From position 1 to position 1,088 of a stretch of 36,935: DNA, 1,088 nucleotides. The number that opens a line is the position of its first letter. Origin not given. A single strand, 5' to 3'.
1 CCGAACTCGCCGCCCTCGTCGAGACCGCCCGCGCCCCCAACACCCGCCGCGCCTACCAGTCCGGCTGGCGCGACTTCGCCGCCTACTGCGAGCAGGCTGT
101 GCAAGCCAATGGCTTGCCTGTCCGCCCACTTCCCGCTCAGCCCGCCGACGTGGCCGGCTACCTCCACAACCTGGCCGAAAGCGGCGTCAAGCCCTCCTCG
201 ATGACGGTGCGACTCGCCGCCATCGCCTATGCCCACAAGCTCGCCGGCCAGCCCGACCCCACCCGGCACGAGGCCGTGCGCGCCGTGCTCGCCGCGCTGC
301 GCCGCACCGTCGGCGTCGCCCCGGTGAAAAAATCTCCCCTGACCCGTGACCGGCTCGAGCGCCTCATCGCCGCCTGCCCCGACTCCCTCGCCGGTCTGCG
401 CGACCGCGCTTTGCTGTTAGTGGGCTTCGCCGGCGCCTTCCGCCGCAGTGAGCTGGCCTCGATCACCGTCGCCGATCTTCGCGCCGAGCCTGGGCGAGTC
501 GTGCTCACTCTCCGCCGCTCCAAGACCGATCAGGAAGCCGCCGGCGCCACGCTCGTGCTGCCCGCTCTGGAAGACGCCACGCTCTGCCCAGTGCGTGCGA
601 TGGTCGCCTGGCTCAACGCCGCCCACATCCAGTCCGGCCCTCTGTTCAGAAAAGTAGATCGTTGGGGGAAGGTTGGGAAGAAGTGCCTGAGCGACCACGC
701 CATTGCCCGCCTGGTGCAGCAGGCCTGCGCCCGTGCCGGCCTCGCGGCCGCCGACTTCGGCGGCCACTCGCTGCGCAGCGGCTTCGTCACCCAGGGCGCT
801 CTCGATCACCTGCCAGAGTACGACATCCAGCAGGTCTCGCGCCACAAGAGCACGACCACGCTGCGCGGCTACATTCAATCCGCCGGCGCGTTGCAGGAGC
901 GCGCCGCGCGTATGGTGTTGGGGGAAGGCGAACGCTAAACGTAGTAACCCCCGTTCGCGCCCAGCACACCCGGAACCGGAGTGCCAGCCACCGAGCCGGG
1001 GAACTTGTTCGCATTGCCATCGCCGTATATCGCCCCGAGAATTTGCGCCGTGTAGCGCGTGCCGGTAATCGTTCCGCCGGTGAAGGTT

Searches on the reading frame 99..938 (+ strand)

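Call 11: search_protein_families(library=phrogs, proteins=[window:99-938:+], max_evalue=0.001)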
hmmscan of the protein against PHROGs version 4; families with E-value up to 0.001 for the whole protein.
window:99-938:+ (279 aa): 2 families
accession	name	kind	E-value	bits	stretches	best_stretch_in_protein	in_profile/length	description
phrog_1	-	integration and excision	1.2e-19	72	1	15-271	209-445/611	integrase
phrog_216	-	integration and excision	2.7e-15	57.3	1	55-272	40-235/301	integrase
